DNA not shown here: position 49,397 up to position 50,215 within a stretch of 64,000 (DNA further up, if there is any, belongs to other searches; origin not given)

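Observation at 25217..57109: Five paralogous Rieske oxygenase alpha subunits in 32 kb, three each followed by a SnoaL_4/NTF2-like protein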

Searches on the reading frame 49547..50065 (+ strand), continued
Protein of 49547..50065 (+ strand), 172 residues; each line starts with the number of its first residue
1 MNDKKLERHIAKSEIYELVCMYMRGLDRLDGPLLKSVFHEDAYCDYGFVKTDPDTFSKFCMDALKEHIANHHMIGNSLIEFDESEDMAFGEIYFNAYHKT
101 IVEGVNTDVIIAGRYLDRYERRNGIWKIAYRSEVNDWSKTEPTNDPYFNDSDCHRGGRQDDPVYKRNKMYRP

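Call 28: get_annotated_region(hit=H8, flank=7000)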
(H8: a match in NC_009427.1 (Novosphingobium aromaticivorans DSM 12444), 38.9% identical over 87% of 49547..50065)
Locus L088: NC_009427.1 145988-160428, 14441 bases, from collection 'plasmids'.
description: Novosphingobium aromaticivorans DSM 12444 plasmid pNL2, complete sequence
organism: Novosphingobium aromaticivorans DSM 12444 (NCBI taxid 279238)
taxonomy: Bacteria; Pseudomonadota; Alphaproteobacteria; Sphingomonadales; Sphingomonadaceae; Novosphingobium; Novosphingobium aromaticivorans; Novosphingobium aromaticivorans DSM 12444
host: -; source: -; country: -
typing (MOB-suite, as given by PLSDB): non-mobilizable; replicon rep_cluster_531,rep_cluster_545
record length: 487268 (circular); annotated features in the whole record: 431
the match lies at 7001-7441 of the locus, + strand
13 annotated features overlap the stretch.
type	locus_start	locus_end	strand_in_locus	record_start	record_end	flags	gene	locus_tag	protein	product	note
CDS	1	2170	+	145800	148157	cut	-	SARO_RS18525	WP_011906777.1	TonB-dependent receptor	GO:0015891 - siderophore transport [Evidence IEA]; GO:0055085 - transmembrane transport [Evidence IEA]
CDS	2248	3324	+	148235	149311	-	-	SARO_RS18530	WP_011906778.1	nuclear transport factor 2 family protein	-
CDS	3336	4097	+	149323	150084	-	-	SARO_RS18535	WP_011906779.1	SDR family oxidoreductase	-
CDS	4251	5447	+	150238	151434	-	-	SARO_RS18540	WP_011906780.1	cytochrome P450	-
CDS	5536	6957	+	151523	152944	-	-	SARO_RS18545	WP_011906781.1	aromatic ring-hydroxylating dioxygenase subunit alpha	-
CDS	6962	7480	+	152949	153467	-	-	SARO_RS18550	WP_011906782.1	nuclear transport factor 2 family protein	-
CDS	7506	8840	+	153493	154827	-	-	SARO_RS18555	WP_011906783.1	aromatic ring-hydroxylating dioxygenase subunit alpha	-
CDS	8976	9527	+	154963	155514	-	-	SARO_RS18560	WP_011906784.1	VOC family protein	-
CDS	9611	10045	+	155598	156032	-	-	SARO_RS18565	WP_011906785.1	nuclear transport factor 2 family protein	-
CDS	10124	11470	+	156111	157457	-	-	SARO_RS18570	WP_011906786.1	aromatic ring-hydroxylating dioxygenase subunit alpha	-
CDS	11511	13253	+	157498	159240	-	-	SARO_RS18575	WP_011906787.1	FAD-dependent oxidoreductase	-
CDS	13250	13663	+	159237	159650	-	-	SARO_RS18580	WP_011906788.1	hypothetical protein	-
CDS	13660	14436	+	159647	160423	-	-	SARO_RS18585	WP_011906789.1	glucose 1-dehydrogenase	-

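Call 29: get_annotated_region(hit=H2, flank=7000)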
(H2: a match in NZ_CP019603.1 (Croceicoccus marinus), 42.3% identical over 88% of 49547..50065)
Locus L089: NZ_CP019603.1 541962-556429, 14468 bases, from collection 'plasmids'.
description: Croceicoccus marinus strain E4A9 plasmid pCME4A9I, complete sequence
organism: Croceicoccus marinus (NCBI taxid 450378)
taxonomy: Bacteria; Pseudomonadota; Alphaproteobacteria; Sphingomonadales; Erythrobacteraceae; Croceicoccus; Croceicoccus marinus
host: -; source: -; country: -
typing (MOB-suite, as given by PLSDB): non-mobilizable; replicon rep_cluster_545
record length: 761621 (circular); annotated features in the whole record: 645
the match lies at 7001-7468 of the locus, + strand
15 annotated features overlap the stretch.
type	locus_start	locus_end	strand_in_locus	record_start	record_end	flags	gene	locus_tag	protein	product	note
CDS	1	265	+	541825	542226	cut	-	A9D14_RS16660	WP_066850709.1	DUF6379 domain-containing protein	-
CDS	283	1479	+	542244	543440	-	-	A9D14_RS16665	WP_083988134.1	MFS transporter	-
CDS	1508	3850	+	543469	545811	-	-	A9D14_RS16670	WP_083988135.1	TonB-dependent receptor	-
CDS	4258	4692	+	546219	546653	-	-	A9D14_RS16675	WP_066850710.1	DUF983 domain-containing protein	-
CDS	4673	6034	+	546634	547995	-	-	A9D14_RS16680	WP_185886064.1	PLP-dependent aminotransferase family protein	-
CDS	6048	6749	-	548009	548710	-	-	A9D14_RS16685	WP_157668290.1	TetR/AcrR family transcriptional regulator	GO:0006355 - regulation of DNA-templated transcription [Evidence IEA]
CDS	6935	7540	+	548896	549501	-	-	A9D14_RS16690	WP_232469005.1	nuclear transport factor 2 family protein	-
CDS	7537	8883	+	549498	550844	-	-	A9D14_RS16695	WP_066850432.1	aromatic ring-hydroxylating dioxygenase subunit alpha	-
CDS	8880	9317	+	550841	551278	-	-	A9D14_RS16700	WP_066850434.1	nuclear transport factor 2 family protein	-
CDS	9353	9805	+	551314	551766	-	-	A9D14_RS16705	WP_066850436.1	nuclear transport factor 2 family protein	-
CDS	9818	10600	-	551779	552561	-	-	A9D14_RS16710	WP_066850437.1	SDR family oxidoreductase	-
CDS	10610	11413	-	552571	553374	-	-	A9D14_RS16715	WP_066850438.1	glucose 1-dehydrogenase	-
CDS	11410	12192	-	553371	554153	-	-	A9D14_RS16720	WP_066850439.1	SDR family oxidoreductase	-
CDS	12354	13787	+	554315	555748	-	-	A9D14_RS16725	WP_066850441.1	aromatic ring-hydroxylating dioxygenase subunit alpha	-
CDS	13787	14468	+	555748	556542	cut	-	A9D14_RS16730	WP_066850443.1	ThuA domain-containing protein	-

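Call 30: get_annotated_region(hit=H5, flank=7000)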
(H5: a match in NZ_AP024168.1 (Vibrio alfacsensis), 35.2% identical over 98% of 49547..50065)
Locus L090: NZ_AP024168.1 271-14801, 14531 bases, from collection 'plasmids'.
description: Vibrio alfacsensis strain 04Ya108 plasmid pYa108, complete sequence
organism: Vibrio alfacsensis (NCBI taxid 1074311)
taxonomy: Bacteria; Pseudomonadota; Gammaproteobacteria; Vibrionales; Vibrionaceae; Vibrio; Vibrio alfacsensis
host: -; source: -; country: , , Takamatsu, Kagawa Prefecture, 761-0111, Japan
typing (MOB-suite, as given by PLSDB): non-mobilizable
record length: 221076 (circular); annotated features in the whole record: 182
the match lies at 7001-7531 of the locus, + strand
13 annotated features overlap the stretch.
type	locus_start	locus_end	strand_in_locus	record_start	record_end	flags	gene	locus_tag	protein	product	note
CDS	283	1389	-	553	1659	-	-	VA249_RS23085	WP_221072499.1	putative 2-aminoethylphosphonate ABC transporter ATP-binding protein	GO:0033223 - 2-aminoethylphosphonate transport [Evidence IEA]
CDS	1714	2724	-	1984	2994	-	-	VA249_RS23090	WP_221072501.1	putative 2-aminoethylphosphonate ABC transporter substrate-binding protein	GO:0033223 - 2-aminoethylphosphonate transport [Evidence IEA]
CDS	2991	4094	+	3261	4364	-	phnW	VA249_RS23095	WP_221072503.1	2-aminoethylphosphonate--pyruvate transaminase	GO:0019700 - organic phosphonate catabolic process [Evidence IEA]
CDS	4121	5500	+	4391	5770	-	-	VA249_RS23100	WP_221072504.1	aspartate aminotransferase family protein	-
CDS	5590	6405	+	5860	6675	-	phnX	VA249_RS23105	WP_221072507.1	phosphonoacetaldehyde hydrolase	GO:0019635 - 2-aminoethylphosphonate catabolic process [Evidence IEA]; GO:0019700 - organic phosphonate catabolic ...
CDS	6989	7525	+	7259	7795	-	-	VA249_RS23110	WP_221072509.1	nuclear transport factor 2 family protein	-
CDS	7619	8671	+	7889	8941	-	-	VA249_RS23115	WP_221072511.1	alpha/beta hydrolase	-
CDS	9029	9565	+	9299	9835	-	-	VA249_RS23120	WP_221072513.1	redoxin domain-containing protein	-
CDS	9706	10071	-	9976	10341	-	-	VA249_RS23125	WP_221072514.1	helix-turn-helix domain-containing protein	-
CDS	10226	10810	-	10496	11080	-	-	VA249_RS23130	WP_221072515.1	NAD(P)H-dependent oxidoreductase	-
CDS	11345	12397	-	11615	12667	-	-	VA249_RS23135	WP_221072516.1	amino acid racemase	GO:0006520 - amino acid metabolic process [Evidence IEA]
CDS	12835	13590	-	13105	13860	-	-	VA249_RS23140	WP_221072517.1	phosphatase PAP2 family protein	-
CDS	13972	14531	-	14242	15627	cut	-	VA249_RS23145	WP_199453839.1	amidohydrolase family protein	-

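Call 31: search_solved_structures(query=L088:6962-7480:+, max_evalue=0.01, show_alignments=1)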
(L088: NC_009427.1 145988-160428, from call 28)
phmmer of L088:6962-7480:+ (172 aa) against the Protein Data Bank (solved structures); distinct sequences matched with E-value up to 0.01: 1.
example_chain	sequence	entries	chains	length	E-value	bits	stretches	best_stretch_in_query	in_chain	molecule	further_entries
3eby_A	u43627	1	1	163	5.2e-06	29.7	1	55-140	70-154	beta subunit of a putative Aromatic-ring-hydroxylating dioxygenase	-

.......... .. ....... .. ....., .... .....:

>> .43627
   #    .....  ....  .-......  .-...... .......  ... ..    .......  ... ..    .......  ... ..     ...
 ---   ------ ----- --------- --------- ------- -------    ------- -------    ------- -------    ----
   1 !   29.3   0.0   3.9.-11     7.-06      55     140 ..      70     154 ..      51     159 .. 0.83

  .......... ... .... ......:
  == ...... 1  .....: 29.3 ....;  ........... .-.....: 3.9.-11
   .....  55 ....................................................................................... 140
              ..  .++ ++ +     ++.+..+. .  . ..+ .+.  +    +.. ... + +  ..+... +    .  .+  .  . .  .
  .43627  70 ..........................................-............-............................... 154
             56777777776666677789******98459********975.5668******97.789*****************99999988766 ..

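Call 32: search_solved_structures(query=L088:9611-10045:+, max_evalue=0.01)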
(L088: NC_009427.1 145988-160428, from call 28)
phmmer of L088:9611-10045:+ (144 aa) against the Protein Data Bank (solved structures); distinct sequences matched with E-value up to 0.01: 10.
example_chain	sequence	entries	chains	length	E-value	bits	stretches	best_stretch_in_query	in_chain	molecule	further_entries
3b8l_A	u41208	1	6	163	6.4e-96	321.1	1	1-144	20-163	Uncharacterized protein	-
9kw6_C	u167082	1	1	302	5.5e-09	39.5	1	4-61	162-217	MonBI,MonBII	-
9kw6_A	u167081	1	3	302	5.8e-09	39.4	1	4-61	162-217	MonBI,MonBII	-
9kw8_A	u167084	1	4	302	6e-09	39.4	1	4-61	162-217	MonBI,MonBII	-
2rfr_A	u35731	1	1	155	3.1e-05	27.3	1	5-128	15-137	Uncharacterized protein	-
3d9r_A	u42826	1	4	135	0.0009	22.6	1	8-132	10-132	ketosteroid isomerase-like protein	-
3nbr_A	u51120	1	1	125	0.0014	21.9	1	20-64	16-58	Steroid Delta-isomerase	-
5dre_A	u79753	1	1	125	0.002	21.5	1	20-64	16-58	Steroid Delta-isomerase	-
3t8u_A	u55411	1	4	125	0.0064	19.8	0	19-64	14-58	Steroid Delta-isomerase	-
1buq_A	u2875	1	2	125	0.0077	19.6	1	20-64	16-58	PROTEIN (3-KETOSTEROID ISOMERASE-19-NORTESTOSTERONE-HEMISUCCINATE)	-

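Call 34: search_solved_structures(query=A1, max_evalue=1, show_alignments=5)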
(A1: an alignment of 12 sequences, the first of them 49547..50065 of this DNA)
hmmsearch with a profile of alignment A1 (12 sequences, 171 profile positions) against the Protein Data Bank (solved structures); distinct sequences matched with E-value up to 1: 15.
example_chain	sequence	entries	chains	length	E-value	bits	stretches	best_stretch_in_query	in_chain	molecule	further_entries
2chc_A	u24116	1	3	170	1e-08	38.3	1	10-140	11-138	PROTEIN RV3472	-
3a76_A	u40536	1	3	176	4.6e-07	33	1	4-135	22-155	Gamma-hexachlorocyclohexane dehydrochlorinase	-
3ef8_A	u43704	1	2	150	5.1e-07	32.8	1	9-133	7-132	Putative Scyalone Dehydratase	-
3s5c_B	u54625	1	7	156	1.9e-06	31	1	5-131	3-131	LinA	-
5kvb_A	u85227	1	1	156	2.5e-06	30.6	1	4-135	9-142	Gamma-hexachlorocyclohexane dehydrochlorinase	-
4l8p_A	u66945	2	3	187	1.7e-05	27.8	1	3-130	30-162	Bile acid 7a-dehydratase, BaiE | Bile acid 7-alpha dehydratase, BaiE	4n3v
2rgq_A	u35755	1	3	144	4.1e-05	26.6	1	9-134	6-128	Domain of Unknown Function with a Cystatin-Like Fold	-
3b8l_A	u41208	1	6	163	6.1e-05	26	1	11-127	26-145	Uncharacterized protein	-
4leh_A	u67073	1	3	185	0.00016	24.7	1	3-129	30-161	Bile acid 7-alpha dehydratase, BaiE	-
3eby_A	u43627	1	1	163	0.00091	22.2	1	69-137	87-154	beta subunit of a putative Aromatic-ring-hydroxylating dioxygenase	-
4l8o_A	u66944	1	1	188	0.0038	20.2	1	3-127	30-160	Bile acid 7a-dehydratase, BaiE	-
2rfr_A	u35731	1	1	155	0.028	17.4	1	5-106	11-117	Uncharacterized protein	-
7q04_A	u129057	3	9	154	0.14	15.1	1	86-137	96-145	Terephthalate 1,2-dioxygenase, terminal oxygenase component subunit beta 1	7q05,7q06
4dhi_B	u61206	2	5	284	0.17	14.9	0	28-78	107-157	Ubiquitin thioesterase otubain-like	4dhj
4dhz_A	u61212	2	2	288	0.17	14.8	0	28-78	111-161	Ubiquitin thioesterase otubain-like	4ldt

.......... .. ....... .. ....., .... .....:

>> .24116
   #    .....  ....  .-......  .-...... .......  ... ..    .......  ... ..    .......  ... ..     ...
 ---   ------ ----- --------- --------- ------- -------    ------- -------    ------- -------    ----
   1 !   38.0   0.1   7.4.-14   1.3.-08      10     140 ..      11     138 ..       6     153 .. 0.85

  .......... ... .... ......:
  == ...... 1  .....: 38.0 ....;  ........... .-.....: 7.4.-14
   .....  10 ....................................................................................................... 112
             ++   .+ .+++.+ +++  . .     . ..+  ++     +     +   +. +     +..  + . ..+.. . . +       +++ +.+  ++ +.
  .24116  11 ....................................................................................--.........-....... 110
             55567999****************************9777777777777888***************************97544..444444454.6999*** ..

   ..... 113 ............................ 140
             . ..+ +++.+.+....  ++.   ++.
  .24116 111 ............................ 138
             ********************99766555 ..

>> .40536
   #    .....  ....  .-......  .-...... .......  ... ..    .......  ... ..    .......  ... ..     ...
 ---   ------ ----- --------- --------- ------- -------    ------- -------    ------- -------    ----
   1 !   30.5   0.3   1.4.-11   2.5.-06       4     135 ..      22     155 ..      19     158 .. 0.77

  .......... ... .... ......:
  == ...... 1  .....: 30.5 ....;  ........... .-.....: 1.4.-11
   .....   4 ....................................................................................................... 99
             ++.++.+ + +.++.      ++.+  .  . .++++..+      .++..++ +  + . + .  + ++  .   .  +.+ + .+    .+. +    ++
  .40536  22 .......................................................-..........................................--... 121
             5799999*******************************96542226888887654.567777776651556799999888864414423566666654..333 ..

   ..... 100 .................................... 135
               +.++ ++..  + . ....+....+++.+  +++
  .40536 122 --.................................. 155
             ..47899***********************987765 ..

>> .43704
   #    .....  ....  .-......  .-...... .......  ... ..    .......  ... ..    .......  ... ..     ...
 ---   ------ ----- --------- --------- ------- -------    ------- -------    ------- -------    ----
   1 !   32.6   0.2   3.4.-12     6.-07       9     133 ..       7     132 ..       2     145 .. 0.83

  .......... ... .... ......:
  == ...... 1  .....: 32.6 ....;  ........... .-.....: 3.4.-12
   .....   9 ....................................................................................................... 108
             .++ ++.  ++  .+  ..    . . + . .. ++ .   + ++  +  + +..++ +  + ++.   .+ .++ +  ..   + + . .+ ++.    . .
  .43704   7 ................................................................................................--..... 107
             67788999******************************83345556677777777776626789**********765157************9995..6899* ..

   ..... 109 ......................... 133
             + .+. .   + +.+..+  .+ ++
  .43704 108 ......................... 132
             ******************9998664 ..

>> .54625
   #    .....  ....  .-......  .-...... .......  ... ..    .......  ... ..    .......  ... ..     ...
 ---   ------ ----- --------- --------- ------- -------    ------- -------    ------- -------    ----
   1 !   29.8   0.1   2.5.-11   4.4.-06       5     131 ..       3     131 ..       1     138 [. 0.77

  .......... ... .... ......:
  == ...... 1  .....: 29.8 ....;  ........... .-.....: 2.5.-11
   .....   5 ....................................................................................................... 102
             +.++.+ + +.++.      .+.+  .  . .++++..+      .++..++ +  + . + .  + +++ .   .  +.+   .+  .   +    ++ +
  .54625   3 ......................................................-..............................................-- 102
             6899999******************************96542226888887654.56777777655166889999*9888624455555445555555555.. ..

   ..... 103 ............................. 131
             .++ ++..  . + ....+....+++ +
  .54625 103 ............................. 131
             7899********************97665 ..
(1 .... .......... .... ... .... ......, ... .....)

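Call 53: predict_structure(alignment_id=A2)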
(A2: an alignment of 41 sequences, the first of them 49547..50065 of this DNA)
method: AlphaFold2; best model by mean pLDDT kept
length: 172 residues; sequences in the alignment: 41
mean_pLDDT: 92.4   pTM: 0.87
mean pLDDT of the five models: 92.4, 91.4, 89.8, 89.6, 88.0
residues with pLDDT >= 90: 134; 70-90: 33; 50-70: 5; < 50: 0
segments of 3 or more residues with pLDDT < 50: none
pLDDT, mean of each block of 10 residues (from residue 1): 88 98 95 98 95 98 93 97 95 96 95 98 98 97 85 71 79 68
secondary structure, 60 per line:
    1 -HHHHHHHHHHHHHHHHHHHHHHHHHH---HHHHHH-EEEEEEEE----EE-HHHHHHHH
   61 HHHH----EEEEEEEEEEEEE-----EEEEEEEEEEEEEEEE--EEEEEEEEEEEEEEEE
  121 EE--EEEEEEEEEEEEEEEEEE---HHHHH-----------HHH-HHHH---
elements in order: H2-27 H31-36 E38-45 H53-64 E69-81 E87-102 E105-122 E125-142 H146-150 H166-169

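Call 65: search_protein_families(library=pfam, proteins=[L088:6962-7480:+, L089:6935-7540:+, L001:9461-9988:+, L088:2248-3324:+], max_evalue=0.01)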
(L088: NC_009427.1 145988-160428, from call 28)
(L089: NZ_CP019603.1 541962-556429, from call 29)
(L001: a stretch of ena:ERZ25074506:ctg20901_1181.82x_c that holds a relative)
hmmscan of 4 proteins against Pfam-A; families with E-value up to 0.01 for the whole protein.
L088:6962-7480:+ (172 aa): 3 families
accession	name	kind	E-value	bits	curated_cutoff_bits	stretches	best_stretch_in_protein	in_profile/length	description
PF13577.12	SnoaL_4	-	6e-27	94.6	24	1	11-133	2-126/126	SnoaL-like domain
PF14534.12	DUF4440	-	0.0011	19.8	25.2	1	24-129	7-107/107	Domain of unknown function (DUF4440)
PF12893.14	Lumazine_bd_2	-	0.0033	18.6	22.1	1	16-90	4-83/116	Putative lumazine-binding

L089:6935-7540:+ (201 aa): 2 families
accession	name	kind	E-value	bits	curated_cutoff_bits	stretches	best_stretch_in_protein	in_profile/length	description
PF13577.12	SnoaL_4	-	4.2e-23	82.2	24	1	20-148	2-126/126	SnoaL-like domain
PF12893.14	Lumazine_bd_2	-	0.0022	19.2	22.1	0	24-56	3-35/116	Putative lumazine-binding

L001:9461-9988:+ (175 aa): 2 families
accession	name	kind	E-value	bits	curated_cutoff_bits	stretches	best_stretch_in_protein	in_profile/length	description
PF13577.12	SnoaL_4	-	2.5e-20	73.2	24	1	14-133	3-125/126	SnoaL-like domain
PF00866.24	Ring_hydroxyl_B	-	0.00021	21.8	27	1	72-138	71-138/144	Ring hydroxylating beta subunit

L088:2248-3324:+ (358 aa): 3 families
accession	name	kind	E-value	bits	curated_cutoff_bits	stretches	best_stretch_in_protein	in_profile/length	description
PF13577.12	SnoaL_4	-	8.7e-36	123.2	24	2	200-318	3-126/126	SnoaL-like domain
PF14534.12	DUF4440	-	0.00012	23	25.2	1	212-314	7-107/107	Domain of unknown function (DUF4440)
PF12680.13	SnoaL_2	-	0.0076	17.3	27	0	212-312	3-99/102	SnoaL-like domain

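Call 88: fold_search(model_id=the predicted structure, library=pdb)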
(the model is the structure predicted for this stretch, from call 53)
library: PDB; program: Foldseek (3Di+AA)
matches with E <= 10: 1136; with E <= 0.001: 477
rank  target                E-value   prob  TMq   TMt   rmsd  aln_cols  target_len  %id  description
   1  4l8p                  1.1e-09  1.00  0.73  0.74   2.5       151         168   24  Crystal structure of a bile-acid 7-alpha dehydratase (CLOHIR_00079) from Clostridium hiranonis DSM 13275 at 1.60 A resol (released 2013-08-21)
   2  4leh_A                1.2e-09  1.00  0.72  0.74   2.7       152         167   22  Crystal structure of a bile-acid 7-alpha dehydratase (CLOSCI_03134) from Clostridium scindens ATCC 35704 at 2.90 A res (released 2013-08-21)
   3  4n3v_A                1.4e-09  1.00  0.73  0.75   2.6       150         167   23  Crystal structure of a bile-acid 7-alpha dehydratase (CLOHIR_00079) from Clostridium hiranonis DSM 13275 at 1.89 A res (released 2013-12-04)
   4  3s5c_B                1.7e-09  1.00  0.71  0.81   2.3       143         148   23  Crystal Structure of a Hexachlorocyclohexane dehydrochlorinase (LinA) Type2 (released 2012-05-23)
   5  3a76_B                4.1e-09  1.00  0.71  0.80   2.4       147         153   24  The crystal structure of LinA (released 2010-09-15)
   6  4l8o                  5.1e-09  1.00  0.71  0.75   2.5       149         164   21  Crystal structure of a bile-acid 7-alpha dehydratase (CLOHYLEM_06634) from Clostridium hylemonae DSM 15053 at 2.20 A res (released 2013-08-21)
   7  3s5c_A                7.5e-09  1.00  0.70  0.79   2.1       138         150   23  Crystal Structure of a Hexachlorocyclohexane dehydrochlorinase (LinA) Type2 (released 2012-05-23)
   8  3s5c_E                7.5e-09  1.00  0.71  0.79   2.3       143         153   22  Crystal Structure of a Hexachlorocyclohexane dehydrochlorinase (LinA) Type2 (released 2012-05-23)
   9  3ef8_A                8.4e-09  1.00  0.69  0.79   8.4       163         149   21  Crystal structure of Putative Scytalone Dehydratase (YP_496742.1) from NOVOSPHINGOBIUM AROMATICIVORANS DSM 12444 at 1. (released 2008-09-30)
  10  3s5c_F                1.5e-08  1.00  0.72  0.84   1.9       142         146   25  Crystal Structure of a Hexachlorocyclohexane dehydrochlorinase (LinA) Type2 (released 2012-05-23)
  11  5kvb                  2.1e-08  1.00  0.70  0.82   2.2       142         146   23  The crystal structure of hexachlorocyclohexane dehydrochlorinase LinA-type3 from Novosphingobium barchaimii LL02 (released 2017-07-19)
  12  3a76_A                2.6e-08  1.00  0.71  0.82   2.1       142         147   20  The crystal structure of LinA (released 2010-09-15)
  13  3a76_C                2.9e-08  1.00  0.71  0.79   2.3       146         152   20  The crystal structure of LinA (released 2010-09-15)
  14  4gb5                  3.4e-08  1.00  0.68  0.78   2.2       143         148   16  Crystal structure of Kfla4162 protein from Kribbella flavida (released 2012-09-26)
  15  2chc_A                6.4e-08  1.00  0.62  0.63   2.9       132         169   22  Structure of Rv3472(D26N), a function unknown protein from Mycobacterium tuberculosis (released 2007-05-01)
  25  3b8l_B                1.7e-07  1.00  0.64  0.75   3.8       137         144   20  CRYSTAL STRUCTURE OF A PUTATIVE AROMATIC RING HYDROXYLASE (SARO_3538) FROM NOVOSPHINGOBIUM AROMATICIVORANS DSM AT 1.75 (released 2007-11-27)
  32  3b8l_F                7.1e-07  1.00  0.64  0.75   2.9       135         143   20  CRYSTAL STRUCTURE OF A PUTATIVE AROMATIC RING HYDROXYLASE (SARO_3538) FROM NOVOSPHINGOBIUM AROMATICIVORANS DSM AT 1.75 (released 2007-11-27)
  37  3eby                  1.6e-06  1.00  0.60  0.67   3.8       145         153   21  Crystal structure of the beta subunit of a putative aromatic-ring-hydroxylating dioxygenase (YP_001165631.1) from NOVOSP (released 2008-09-09)
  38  3b8l_A                1.8e-06  1.00  0.64  0.74   2.9       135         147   20  CRYSTAL STRUCTURE OF A PUTATIVE AROMATIC RING HYDROXYLASE (SARO_3538) FROM NOVOSPHINGOBIUM AROMATICIVORANS DSM AT 1.75 (released 2007-11-27)
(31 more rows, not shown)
